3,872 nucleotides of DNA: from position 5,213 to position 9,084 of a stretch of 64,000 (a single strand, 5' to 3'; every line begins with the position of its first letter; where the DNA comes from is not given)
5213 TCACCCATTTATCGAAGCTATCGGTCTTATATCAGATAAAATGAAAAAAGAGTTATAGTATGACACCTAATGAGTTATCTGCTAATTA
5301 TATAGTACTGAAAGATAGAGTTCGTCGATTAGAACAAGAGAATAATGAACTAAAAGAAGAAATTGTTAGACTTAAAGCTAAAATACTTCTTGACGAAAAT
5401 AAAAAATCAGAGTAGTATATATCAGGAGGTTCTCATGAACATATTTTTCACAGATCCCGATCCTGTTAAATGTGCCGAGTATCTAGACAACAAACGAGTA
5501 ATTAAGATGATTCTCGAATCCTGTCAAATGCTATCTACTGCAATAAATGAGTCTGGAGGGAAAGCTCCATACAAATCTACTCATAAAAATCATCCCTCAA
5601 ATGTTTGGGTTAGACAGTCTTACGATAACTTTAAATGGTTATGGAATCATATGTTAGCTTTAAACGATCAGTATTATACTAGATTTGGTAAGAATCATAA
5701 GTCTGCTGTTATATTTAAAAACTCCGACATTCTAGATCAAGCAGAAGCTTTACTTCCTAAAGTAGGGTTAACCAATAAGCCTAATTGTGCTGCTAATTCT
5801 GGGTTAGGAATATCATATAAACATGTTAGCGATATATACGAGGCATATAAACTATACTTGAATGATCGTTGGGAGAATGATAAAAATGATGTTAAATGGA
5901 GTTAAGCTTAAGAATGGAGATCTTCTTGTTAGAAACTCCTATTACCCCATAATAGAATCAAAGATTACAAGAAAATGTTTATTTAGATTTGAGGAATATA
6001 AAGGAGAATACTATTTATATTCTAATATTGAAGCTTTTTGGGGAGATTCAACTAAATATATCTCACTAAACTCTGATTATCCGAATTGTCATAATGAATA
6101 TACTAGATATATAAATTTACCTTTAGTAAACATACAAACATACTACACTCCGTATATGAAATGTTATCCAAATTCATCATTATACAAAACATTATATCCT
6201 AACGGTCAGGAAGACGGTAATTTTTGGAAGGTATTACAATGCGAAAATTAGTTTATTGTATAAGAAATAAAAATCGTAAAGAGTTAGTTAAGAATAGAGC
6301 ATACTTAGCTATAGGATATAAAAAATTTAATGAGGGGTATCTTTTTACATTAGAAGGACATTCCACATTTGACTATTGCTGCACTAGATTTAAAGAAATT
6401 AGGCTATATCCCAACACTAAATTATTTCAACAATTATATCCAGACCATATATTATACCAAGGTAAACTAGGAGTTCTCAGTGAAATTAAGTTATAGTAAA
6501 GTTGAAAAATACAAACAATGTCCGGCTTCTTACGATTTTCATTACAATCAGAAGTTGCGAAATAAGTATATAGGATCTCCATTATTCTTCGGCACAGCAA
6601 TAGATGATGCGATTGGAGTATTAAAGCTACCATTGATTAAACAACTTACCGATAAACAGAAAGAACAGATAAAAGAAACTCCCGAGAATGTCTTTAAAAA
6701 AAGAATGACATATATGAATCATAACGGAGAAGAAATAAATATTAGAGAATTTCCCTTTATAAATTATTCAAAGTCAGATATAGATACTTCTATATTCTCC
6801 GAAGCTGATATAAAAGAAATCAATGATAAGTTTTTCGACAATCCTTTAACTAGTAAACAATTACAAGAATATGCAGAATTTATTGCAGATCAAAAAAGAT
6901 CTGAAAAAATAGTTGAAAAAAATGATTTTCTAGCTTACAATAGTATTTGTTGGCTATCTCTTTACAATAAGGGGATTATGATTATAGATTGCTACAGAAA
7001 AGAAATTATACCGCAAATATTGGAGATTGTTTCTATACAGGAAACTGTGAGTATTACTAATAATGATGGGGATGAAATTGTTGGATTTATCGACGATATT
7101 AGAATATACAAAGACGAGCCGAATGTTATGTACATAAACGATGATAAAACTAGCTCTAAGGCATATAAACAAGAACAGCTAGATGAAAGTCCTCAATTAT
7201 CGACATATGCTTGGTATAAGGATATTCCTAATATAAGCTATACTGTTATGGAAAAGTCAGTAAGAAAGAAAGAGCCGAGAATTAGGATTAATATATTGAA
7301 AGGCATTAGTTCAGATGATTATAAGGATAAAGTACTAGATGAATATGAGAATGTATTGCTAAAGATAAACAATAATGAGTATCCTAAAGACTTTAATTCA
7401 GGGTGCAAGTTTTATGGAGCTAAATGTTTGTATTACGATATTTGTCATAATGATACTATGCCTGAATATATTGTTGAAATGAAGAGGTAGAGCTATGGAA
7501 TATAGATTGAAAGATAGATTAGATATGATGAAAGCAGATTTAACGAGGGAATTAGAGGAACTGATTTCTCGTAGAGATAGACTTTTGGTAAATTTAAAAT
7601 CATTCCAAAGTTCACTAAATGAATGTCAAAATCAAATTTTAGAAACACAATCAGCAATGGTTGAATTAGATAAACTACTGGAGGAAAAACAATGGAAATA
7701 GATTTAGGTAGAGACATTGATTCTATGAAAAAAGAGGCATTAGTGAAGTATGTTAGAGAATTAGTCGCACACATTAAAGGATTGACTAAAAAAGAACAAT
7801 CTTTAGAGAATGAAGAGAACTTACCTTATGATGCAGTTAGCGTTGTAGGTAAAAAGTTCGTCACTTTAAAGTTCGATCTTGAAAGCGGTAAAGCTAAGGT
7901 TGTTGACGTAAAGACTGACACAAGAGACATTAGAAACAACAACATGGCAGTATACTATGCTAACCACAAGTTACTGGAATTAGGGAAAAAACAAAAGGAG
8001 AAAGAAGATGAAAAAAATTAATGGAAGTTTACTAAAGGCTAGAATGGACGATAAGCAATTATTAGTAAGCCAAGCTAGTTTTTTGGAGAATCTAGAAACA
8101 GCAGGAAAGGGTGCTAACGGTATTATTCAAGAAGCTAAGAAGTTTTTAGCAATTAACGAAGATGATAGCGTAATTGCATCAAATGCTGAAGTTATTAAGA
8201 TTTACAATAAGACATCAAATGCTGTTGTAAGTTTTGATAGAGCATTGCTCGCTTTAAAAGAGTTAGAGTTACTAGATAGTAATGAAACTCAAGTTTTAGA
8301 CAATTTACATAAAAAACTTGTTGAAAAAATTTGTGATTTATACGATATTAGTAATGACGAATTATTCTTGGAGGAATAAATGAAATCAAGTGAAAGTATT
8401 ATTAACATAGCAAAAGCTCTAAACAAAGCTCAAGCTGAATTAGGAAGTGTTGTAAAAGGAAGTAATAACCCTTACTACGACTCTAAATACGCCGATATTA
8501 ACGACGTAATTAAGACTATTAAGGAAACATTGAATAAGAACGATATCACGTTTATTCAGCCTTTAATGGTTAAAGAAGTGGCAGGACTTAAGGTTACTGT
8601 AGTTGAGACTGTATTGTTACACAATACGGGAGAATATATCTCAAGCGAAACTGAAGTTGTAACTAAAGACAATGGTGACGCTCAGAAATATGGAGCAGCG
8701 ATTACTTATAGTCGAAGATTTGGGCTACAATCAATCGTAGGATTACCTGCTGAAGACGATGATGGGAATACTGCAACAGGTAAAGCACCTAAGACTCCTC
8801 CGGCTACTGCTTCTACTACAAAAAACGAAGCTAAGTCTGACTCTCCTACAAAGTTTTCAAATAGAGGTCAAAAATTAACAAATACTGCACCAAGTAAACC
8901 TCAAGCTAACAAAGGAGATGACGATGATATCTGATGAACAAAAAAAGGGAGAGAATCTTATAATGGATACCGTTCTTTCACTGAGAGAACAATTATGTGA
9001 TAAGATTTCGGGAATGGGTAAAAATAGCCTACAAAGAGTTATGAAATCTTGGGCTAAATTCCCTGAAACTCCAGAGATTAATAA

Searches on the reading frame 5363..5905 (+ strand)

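Call 21: search_protein_families(library=phrogs, proteins=[window:5363-5905:+], max_evalue=0.01)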
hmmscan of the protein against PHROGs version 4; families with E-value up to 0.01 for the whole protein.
window:5363-5905:+ (180 aa): 2 families
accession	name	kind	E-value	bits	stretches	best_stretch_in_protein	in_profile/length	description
phrog_624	-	DNA, RNA and nucleotide metabolism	1.8e-45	157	1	25-172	1-147/309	DNA binding protein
phrog_27033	-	unknown function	0.0069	17.3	0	7-72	125-187/208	-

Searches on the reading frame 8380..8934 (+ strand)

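Call 21: search_protein_families(library=phrogs, proteins=[window:8380-8934:+], max_evalue=0.01)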
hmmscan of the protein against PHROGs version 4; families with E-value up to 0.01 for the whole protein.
window:8380-8934:+ (184 aa): 5 families
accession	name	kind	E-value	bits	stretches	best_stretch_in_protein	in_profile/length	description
phrog_2324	-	DNA, RNA and nucleotide metabolism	7.3e-42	144.1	1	1-164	2-156/193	Erf-like ssDNA annealing protein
phrog_155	-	DNA, RNA and nucleotide metabolism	2.3e-30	107.3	1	1-156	59-213/308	Erf-like ssDNA annealing protein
phrog_10003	-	other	2.4e-17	64.3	1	28-132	63-170/297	recombinase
phrog_34817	-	unknown function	1.5e-15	58.2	1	4-131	6-136/291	-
phrog_37640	-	unknown function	0.0011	20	1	74-130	3-60/169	-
